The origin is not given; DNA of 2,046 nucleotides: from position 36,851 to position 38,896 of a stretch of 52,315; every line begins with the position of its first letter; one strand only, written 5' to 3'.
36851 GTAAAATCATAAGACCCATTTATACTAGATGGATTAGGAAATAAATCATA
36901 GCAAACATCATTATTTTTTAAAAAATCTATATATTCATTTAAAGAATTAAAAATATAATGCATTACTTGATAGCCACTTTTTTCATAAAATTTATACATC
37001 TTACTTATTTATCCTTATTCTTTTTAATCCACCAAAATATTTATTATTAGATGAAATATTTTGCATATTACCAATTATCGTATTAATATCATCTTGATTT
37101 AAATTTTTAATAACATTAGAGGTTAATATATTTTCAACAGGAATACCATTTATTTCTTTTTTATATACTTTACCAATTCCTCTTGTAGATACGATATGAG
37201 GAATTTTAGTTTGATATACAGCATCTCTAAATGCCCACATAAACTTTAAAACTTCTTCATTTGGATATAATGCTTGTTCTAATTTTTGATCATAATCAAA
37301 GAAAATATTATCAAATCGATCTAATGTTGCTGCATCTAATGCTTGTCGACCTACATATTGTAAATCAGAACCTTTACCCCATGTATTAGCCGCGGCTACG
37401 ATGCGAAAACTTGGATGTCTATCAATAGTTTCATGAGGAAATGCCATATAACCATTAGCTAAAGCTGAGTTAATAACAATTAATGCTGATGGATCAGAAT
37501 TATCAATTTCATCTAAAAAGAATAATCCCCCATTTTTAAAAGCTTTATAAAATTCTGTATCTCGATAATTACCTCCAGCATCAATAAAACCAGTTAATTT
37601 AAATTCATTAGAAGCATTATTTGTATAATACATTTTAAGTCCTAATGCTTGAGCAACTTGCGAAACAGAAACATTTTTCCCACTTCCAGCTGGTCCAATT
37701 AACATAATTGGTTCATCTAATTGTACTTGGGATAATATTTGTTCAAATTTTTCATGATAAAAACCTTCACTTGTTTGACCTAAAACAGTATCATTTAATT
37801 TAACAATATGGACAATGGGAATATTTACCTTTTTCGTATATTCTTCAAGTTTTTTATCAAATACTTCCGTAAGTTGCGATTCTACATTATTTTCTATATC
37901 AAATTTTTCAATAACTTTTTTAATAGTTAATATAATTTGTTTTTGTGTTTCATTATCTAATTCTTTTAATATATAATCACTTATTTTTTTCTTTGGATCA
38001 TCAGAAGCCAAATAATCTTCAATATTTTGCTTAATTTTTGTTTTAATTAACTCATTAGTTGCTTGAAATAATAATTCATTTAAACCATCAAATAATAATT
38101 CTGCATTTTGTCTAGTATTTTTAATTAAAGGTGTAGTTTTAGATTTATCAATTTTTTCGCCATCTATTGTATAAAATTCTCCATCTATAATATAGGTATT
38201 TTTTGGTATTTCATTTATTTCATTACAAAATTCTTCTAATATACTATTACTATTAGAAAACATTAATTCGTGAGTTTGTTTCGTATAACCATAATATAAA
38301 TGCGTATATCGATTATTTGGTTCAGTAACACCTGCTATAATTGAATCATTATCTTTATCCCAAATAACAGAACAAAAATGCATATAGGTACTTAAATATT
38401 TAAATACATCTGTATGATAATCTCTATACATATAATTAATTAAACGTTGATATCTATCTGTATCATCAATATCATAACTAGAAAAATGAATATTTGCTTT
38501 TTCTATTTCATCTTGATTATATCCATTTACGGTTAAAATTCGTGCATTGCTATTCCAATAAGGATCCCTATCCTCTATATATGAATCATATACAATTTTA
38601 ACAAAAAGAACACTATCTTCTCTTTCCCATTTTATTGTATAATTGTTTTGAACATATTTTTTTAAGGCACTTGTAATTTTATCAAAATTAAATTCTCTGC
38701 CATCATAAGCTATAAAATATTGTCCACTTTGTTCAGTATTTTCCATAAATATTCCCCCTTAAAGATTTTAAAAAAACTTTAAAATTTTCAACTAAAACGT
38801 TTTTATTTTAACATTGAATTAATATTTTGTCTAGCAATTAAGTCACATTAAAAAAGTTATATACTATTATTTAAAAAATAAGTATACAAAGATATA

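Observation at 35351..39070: Inserted three-gene cassette: novel-N-domain CobS/MoxR-like AAA+ ATPase + 292-aa partner + Fic, beside an XRE gene relic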

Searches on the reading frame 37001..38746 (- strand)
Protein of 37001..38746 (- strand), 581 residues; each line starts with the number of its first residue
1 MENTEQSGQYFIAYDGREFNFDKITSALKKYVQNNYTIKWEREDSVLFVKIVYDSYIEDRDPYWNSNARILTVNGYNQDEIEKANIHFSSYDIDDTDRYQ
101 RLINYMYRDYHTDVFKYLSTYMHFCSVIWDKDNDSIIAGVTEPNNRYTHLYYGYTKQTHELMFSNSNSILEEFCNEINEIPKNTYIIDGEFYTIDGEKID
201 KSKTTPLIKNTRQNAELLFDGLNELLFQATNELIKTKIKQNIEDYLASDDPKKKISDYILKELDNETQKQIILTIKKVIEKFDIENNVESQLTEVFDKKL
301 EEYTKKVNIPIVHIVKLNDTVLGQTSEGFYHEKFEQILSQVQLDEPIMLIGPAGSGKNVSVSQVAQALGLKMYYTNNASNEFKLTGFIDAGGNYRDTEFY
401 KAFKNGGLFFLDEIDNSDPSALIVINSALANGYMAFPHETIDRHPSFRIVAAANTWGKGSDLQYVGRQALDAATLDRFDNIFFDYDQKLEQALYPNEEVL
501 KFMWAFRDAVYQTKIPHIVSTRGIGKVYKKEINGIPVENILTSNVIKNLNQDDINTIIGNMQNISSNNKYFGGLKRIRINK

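Call 3: search_protein_families(library=pfam, proteins=[window:37001-38746:-], max_evalue=0.1)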
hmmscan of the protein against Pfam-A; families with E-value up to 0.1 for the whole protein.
window:37001-38746:- (581 aa): 6 families
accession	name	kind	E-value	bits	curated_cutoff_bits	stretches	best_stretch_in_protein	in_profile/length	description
PF07728.20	AAA_5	-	4.6e-13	49.8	22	1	347-478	2-139/139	AAA domain (dynein-related subfamily)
PF00004.35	AAA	-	3.7e-05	24.6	21.2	1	347-455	1-110/131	ATPase family associated with various cellular activities (AAA)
PF13173.12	AAA_14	-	0.0088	16.5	27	1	345-417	3-74/129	AAA domain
PF10662.15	PduV-EutP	-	0.032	14.5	21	1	346-403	3-57/143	Ethanolamine utilisation - propanediol utilisation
PF00158.32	Sigma54_activat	-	0.042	14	20.2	0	331-453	9-141/168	Sigma-54 interaction domain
PF12775.13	AAA_7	-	0.051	13.5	25.8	0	341-377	30-66/181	P-loop containing dynein motor region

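Call 5: search_protein_families(library=phrogs, proteins=[window:37001-38746:-], max_evalue=0.01)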
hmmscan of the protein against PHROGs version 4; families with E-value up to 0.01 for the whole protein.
window:37001-38746:- (581 aa): 4 families
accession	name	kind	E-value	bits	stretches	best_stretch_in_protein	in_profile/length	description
phrog_249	-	moron, auxiliary metabolic gene and host takeover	7.1e-57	194.4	1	237-529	19-331/380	porphyrin biosynthesis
phrog_16448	-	other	9.9e-07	28.4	1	345-479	450-586/680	ATPase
phrog_1297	-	other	1.9e-05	24.9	1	339-422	20-116/356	ATPase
phrog_3757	-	unknown function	0.00072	20.1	1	254-415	24-194/367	-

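Call 6: search_protein_families(library=padloc, proteins=[window:37001-38746:-], max_evalue=0.01)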
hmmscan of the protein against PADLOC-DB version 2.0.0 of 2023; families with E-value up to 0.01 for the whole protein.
window:37001-38746:- (581 aa): 0 families

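Call 7: search_protein_families(library=ncbifam, proteins=[window:37001-38746:-], max_evalue=0.01)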
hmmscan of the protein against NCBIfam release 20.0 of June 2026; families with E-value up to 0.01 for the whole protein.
window:37001-38746:- (581 aa): 2 families
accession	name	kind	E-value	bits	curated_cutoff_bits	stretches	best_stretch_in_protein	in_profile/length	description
TIGR02640.1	gas_vesic_GvpN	equivalog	7.8e-06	25.6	266.8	0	393-488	93-187/262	gas vesicle protein GvpN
TIGR01650.1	PD_CobS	equivalog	7.4e-05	22.1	558.55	1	336-479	56-212/327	cobaltochelatase subunit CobS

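Call 20: find_homologous_proteins(query=window:37001-38746:-, max_evalue=0.001)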
Query window:37001-38746:- (581 aa): 3247 proteins with E <= 0.001 among 8000 candidates; the best 120 are listed.
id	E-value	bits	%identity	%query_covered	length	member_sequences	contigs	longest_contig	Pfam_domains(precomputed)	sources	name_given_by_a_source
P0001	0.0e+0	1309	100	100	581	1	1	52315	PF07728.21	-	-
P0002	0.0e+0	1059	80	100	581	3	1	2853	PF07728.21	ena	-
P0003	0.0e+0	1010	76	100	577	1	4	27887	PF07728.21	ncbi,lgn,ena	-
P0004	1.3e-291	986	73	100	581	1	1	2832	PF00004.36,PF07728.21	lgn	-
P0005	3.0e-291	985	72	100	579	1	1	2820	PF00004.36,PF07728.21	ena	-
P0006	7.6e-291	984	72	100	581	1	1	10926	PF07728.21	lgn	-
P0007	2.6e-289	979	71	100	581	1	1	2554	PF00004.36,PF07728.21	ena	-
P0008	5.4e-289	978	72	100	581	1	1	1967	PF00004.36,PF07728.21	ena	-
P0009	6.5e-289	977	72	100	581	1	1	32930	PF00004.36,PF07728.21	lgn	-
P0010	1.0e-288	977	71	100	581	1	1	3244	PF00004.36,PF07728.21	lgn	-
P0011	1.1e-288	977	71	100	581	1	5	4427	PF00004.36,PF07728.21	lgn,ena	-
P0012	1.5e-288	976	72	100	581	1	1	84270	PF00004.36,PF07728.21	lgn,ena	-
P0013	4.3e-288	975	72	100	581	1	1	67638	PF00004.36,PF07728.21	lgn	-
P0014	6.1e-288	974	71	100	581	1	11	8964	PF00004.36,PF07728.21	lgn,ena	-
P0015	8.3e-288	974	71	100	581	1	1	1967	PF00004.36,PF07728.21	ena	-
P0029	1.1e-276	937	70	100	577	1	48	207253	PF00004.36,PF07728.21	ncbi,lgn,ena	-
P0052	7.9e-267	904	66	100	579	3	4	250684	PF00004.36,PF07728.21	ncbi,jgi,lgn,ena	-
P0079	6.6e-255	865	65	100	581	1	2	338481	PF07728.21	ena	-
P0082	1.7e-254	864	65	100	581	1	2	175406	PF07728.21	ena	-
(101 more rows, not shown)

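Call 21: find_encoding_contigs(protein=P0029, flank=8000, max_places=4)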
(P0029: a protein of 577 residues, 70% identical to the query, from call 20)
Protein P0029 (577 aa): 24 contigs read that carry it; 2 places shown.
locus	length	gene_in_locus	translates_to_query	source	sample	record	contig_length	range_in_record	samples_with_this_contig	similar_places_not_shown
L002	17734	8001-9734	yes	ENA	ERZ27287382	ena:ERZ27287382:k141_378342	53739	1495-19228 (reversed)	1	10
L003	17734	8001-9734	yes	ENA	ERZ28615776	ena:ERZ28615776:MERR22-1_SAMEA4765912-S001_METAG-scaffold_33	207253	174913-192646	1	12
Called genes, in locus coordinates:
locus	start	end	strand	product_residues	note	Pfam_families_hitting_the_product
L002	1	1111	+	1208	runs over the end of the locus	PF04563:RNA_pol_Rpb2_1, PF04561:RNA_pol_Rpb2_2, PF04565:RNA_pol_Rpb2_3, PF10385:RNA_pol_Rpb2_45, PF00562:RNA_pol_Rpb2_6, PF04560:RNA_pol_Rpb2_7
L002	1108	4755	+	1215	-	PF04997:RNA_pol_Rpb1_1, PF00623:RNA_pol_Rpb1_2, PF04983:RNA_pol_Rpb1_3, PF05000:RNA_pol_Rpb1_4, PF04998:RNA_pol_Rpb1_5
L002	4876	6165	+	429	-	PF00587:tRNA-synt_2b, PF03129:HGTP_anticodon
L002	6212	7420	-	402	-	PF09587:PGA_cap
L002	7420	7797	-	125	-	PF11969:DcpS_C, PF01230:HIT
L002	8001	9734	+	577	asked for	PF00004:AAA (faint), PF07728:AAA_5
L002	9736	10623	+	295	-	PF23822:DUF7192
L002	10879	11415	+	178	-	PF10628:CotE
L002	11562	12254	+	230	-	PF12844:HTH_19, PF15731:MqsA_antitoxin (faint), PF01381:HTH_3, PF13443:HTH_26 (weak)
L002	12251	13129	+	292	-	PF08902:DUF1848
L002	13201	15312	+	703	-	PF05621:TniB (weak), PF23569:NBD_SMAX1, PF00004:AAA, PF17871:AAA_lid_9, PF00004:AAA, PF07724:AAA_2, PF07728:AAA_5, PF10431:ClpB_D2-small, +9 more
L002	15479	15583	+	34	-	-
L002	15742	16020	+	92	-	PF00886:Ribosomal_S16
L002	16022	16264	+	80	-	PF13083:KH_KhpA-B, PF07650:KH_2 (weak), PF26594:KH_NusA_2nd, PF00013:KH_1 (weak)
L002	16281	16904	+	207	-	-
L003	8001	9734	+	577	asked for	PF00004:AAA (faint), PF07728:AAA_5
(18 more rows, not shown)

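Call 22: find_encoding_contigs(protein=P0079, flank=8000, max_places=3)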
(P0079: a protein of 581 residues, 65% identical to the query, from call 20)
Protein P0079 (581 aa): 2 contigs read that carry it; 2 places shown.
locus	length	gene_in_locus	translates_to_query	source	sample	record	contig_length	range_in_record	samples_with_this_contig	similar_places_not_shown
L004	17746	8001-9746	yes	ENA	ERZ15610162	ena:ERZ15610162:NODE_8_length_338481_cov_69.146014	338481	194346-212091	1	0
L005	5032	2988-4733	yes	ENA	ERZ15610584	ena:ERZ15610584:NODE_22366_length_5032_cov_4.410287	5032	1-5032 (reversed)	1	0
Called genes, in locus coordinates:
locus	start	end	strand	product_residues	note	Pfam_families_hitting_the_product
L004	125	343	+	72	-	PF03840:SecG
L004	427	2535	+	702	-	PF08206:OB_RNB, PF17876:CSD2 (weak), PF25049:OB_HELZ2 (faint), PF17876:CSD2, PF00773:RNB, PF00575:S1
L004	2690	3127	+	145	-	PF01668:SmpB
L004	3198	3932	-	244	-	PF13353:Fer4_12, PF04055:Radical_SAM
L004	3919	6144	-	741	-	PF02901:PFL-like, PF01228:Gly_radical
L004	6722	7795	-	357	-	PF01966:HD (weak)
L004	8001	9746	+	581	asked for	PF07728:AAA_5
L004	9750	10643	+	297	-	PF23822:DUF7192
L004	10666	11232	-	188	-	PF00702:Hydrolase (faint), PF06941:NT5C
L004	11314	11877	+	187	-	PF13671:AAA_33 (weak)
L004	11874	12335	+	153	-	PF15891:Nuc_deoxyri_tr2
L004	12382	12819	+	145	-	-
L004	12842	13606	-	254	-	PF04127:DFP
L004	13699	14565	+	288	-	PF00126:HTH_1, PF03466:LysR_substrate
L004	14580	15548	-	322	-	PF00293:NUDIX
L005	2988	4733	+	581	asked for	PF07728:AAA_5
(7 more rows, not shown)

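Call 23: find_encoding_contigs(protein=P0003, flank=8000, max_places=3)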
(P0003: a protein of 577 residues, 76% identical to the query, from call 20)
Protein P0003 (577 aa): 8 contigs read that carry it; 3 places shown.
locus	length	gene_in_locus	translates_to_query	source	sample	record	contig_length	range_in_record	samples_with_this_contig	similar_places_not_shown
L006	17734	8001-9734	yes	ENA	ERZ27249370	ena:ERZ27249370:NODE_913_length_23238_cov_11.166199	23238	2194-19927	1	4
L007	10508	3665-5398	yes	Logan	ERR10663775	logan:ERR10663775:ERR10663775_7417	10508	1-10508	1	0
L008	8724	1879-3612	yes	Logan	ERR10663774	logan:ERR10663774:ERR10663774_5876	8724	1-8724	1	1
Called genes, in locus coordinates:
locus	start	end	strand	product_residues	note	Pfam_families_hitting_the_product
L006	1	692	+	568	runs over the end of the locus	PF00664:ABC_membrane, PF00005:ABC_tran, PF02463:SMC_N, PF09818:ABC_ATPase (faint), PF13304:AAA_21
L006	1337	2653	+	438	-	PF04055:Radical_SAM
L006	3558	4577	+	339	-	PF13310:Virulence_RhuM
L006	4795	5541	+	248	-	-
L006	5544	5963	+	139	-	PF06949:DUF1292 (faint)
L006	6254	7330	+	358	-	PF00589:Phage_integrase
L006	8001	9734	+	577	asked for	PF07728:AAA_5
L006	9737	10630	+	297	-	PF23822:DUF7192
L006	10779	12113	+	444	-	-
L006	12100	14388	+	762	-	-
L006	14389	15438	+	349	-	PF23822:DUF7192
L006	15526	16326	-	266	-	PF04542:Sigma70_r2, PF04545:Sigma70_r4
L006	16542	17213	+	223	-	PF08032:SpoU_sub_bind, PF00588:SpoU_methylase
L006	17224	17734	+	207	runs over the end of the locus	PF04542:Sigma70_r2, PF08281:Sigma70_r4_2 (weak)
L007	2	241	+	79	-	?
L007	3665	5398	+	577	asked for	PF07728:AAA_5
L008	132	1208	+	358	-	PF00589:Phage_integrase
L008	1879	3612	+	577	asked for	PF07728:AAA_5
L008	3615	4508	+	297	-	PF23822:DUF7192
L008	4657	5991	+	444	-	-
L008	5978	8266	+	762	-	-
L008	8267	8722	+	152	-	?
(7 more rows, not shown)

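Call 24: find_encoding_contigs(protein=P0012, flank=8000, max_places=2)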
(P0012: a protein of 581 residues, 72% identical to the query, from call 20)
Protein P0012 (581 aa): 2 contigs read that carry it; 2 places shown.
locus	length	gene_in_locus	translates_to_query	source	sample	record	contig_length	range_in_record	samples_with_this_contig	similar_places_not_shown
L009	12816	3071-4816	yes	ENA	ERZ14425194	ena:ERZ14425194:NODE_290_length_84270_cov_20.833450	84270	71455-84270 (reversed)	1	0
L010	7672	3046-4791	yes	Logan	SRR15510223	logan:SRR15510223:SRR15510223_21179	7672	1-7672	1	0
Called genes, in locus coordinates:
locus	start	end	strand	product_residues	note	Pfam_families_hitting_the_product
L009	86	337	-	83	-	-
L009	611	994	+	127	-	-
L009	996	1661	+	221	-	PF00072:Response_reg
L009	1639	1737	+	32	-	-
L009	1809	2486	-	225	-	-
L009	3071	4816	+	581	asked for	PF00004:AAA (faint), PF07728:AAA_5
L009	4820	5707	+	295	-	PF23822:DUF7192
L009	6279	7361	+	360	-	PF06782:UPF0236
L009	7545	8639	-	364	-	PF00589:Phage_integrase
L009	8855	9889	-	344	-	PF00188:CAP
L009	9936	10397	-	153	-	-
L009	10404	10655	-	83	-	PF00313:CSD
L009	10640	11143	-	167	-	-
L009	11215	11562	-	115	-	PF02452:PemK_toxin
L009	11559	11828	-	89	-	-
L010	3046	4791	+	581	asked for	PF00004:AAA (faint), PF07728:AAA_5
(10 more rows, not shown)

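Call 78: find_related_loci(query=window:37001-38746:-, collection=metagenome_contigs, flank=10000)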
Query window:37001-38746:- (581 aa) in metagenome_contigs; peptide patterns used: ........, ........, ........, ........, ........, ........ (x = any residue, [..] = any of these).
156 stretches matched a pattern; 100 encode a relative of the query (tblastn E <= 1e-3); the best 80 are kept; 80 distinct loci.
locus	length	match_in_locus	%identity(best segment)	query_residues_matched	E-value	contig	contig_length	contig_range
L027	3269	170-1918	71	1-581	0e+0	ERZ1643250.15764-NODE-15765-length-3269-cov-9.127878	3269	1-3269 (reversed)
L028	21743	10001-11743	69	1-581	0e+0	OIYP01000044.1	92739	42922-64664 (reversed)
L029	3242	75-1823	66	1-581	0e+0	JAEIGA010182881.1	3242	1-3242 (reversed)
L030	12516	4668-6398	60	6-581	0e+0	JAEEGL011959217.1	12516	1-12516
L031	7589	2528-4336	57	11-581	0e+0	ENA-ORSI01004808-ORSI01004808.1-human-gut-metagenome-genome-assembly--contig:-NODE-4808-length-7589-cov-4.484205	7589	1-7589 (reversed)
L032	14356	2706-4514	57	11-581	0e+0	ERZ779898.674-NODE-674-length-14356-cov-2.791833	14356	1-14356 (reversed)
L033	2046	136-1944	58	11-581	0e+0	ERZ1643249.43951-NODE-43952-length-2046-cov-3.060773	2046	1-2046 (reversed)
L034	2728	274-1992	61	6-581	0e+0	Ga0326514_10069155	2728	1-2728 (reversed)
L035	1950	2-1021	80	242-581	0e+0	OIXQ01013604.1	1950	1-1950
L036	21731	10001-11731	52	11-579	0e+0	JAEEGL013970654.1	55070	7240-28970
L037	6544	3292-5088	52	11-581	0e+0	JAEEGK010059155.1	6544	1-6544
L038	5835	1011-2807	52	11-581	0e+0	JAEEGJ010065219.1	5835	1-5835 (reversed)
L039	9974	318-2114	52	11-581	0e+0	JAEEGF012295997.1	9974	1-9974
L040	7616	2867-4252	54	125-579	2e-156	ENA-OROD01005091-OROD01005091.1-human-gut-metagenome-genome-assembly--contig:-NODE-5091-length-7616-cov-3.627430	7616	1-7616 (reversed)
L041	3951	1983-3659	46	9-579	3e-159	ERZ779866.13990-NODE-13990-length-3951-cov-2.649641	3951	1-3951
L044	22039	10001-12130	60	148-579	2e-152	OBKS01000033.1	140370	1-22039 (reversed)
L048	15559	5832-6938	62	214-581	8e-150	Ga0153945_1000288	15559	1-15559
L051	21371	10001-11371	54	125-579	1e-149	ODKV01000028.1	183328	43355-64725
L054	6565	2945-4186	54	175-579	8e-140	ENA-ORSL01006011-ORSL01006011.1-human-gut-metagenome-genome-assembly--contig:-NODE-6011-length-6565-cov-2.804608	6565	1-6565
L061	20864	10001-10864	44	275-563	2e-71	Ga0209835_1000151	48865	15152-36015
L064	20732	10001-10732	46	331-579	8e-65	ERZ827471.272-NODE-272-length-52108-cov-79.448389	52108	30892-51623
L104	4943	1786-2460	45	331-554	6e-60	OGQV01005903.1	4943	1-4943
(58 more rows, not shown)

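Call 82: search_protein_families(library=phrogs, proteins=[L064:702-3008:+, L064:3230-4039:+, L064:5023-5940:+, L064:6047-6949:+, L064:7061-7531:+, L064:7507-7998:+, L064:7986-8594:+, L064:11167-11763:+, L064:12815-13516:+, L064:14263-15021:+], max_evalue=0.00001)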
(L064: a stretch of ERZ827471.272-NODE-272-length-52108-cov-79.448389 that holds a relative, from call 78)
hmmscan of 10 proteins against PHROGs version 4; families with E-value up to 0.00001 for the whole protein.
L064:702-3008:+ (768 aa): 7 families
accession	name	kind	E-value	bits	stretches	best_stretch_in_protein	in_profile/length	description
phrog_405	-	DNA, RNA and nucleotide metabolism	1.6e-186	623.5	1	3-759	43-796/1190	DNA polymerase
phrog_7513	-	unknown function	4.7e-70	237.7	2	3-284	10-305/461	-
phrog_11165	-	DNA, RNA and nucleotide metabolism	1.5e-65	222.6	1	315-758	35-480/782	DNA polymerase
phrog_13169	-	DNA, RNA and nucleotide metabolism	1.6e-45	156.8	1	11-392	10-410/463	DNA polymerase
phrog_21652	-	DNA, RNA and nucleotide metabolism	6.8e-32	111.7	1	352-717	29-420/476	DNA polymerase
phrog_12219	-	DNA, RNA and nucleotide metabolism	1.8e-25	90.4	1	398-759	1-385/823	DNA polymerase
phrog_11127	-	DNA, RNA and nucleotide metabolism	1.3e-08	36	1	184-392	18-171/171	DNA polymerase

L064:3230-4039:+ (269 aa): 2 families
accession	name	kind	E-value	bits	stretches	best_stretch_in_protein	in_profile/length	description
phrog_4645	-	DNA, RNA and nucleotide metabolism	6.7e-34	118.4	1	10-260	41-302/308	endonuclease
phrog_11023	-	DNA, RNA and nucleotide metabolism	3.1e-08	34.5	0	82-146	11-82/185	homing endonuclease with LAGLIDADG motif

L064:5023-5940:+ (305 aa): 3 families
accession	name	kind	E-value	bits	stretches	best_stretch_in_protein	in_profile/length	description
phrog_97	-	other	3.2e-50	172.8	2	12-231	23-255/506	UvsX-like recombinase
phrog_8337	-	DNA, RNA and nucleotide metabolism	2.8e-20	73.8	1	25-228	35-240/273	DNA repair protein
phrog_9666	-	unknown function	1.7e-15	57.3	1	132-277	565-705/779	-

L064:6047-6949:+ (300 aa): 4 families
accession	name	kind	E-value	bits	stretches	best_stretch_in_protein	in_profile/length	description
phrog_2506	-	DNA, RNA and nucleotide metabolism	7.2e-17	62.6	1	77-296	89-338/342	exonuclease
phrog_1706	-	DNA, RNA and nucleotide metabolism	1.8e-15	58.2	1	76-297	39-248/293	CRISPR/Cas system associated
phrog_1990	-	DNA, RNA and nucleotide metabolism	4.5e-11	43.7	1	73-296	29-240/290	Cas4-domain exonuclease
phrog_434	-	DNA, RNA and nucleotide metabolism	8.7e-07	29.5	1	179-252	155-230/372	RecE-like recombination exonuclease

L064:7061-7531:+ (156 aa): 0 families

L064:7507-7998:+ (163 aa): 0 families

L064:7986-8594:+ (202 aa): 2 families
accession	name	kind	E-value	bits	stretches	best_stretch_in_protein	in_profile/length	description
phrog_159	-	DNA, RNA and nucleotide metabolism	7e-12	46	1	4-188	89-246/330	RuvC-like Holliday junction resolvase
phrog_1770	-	DNA, RNA and nucleotide metabolism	2.7e-09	38.2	1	1-191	2-150/158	Holliday junction resolvase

L064:11167-11763:+ (198 aa): 0 families

L064:12815-13516:+ (233 aa): 1 family
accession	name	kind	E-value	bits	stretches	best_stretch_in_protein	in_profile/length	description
phrog_2002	-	DNA, RNA and nucleotide metabolism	7e-18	65.8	1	5-119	15-124/130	Holliday junction resolvase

L064:14263-15021:+ (252 aa): 1 family
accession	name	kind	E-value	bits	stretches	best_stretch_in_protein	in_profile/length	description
phrog_2250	-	unknown function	3.2e-08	34.7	1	66-145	82-165/168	-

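Call 86: search_protein_families(library=pfam, alignment_id=A4, max_evalue=0.00001)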
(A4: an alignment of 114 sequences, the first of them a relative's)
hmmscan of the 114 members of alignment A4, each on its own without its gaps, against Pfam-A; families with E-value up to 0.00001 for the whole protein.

A. member 1, L002:4876-6162:+ (429 aa): 2 families
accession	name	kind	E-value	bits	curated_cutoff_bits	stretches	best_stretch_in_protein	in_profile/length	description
PF00587.30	tRNA-synt_2b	-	2.3e-28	99.9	29.3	1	101-313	6-178/179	tRNA synthetase class II core domain (G, H, P, S and T)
PF03129.25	HGTP_anticodon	-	1.6e-13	51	21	1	341-426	7-93/94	Anticodon binding domain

B. families by the number of members that match (of 114 scanned): 128 families (the first 25 are shown)
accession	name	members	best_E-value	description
PF00293.34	NUDIX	5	1e-14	NUDIX domain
PF04055.27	Radical_SAM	3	4.4e-24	Radical SAM superfamily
PF00009.33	GTP_EFTU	2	5.1e-65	Elongation factor Tu GTP binding domain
PF02540.23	NAD_synthase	2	6.1e-50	NAD synthase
PF06782.17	UPF0236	2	8.4e-41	Uncharacterised protein family (UPF0236)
PF01048.26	PNP_UDP_1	2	7e-37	Phosphorylase superfamily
PF00005.33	ABC_tran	2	9.7e-33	ABC transporter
PF00589.27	Phage_integrase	2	3.2e-27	Phage integrase family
PF03144.31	GTP_EFTU_D2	2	9.1e-23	Elongation factor Tu domain 2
PF01467.32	CTP_transf_like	2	4.6e-20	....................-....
PF21906.2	NrtR_WHD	2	1.8e-18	NrtR DNA-binding winged helix domain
PF02901.20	PFL-like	1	1.2e-202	Pyruvate formate lyase-like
PF01134.28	GIDA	1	1.4e-163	Glucose inhibited division protein A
PF00232.24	Glyco_hydro_1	1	5.9e-124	Glycosyl hydrolase family 1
PF00183.23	HSP90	1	4.7e-102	Hsp90 protein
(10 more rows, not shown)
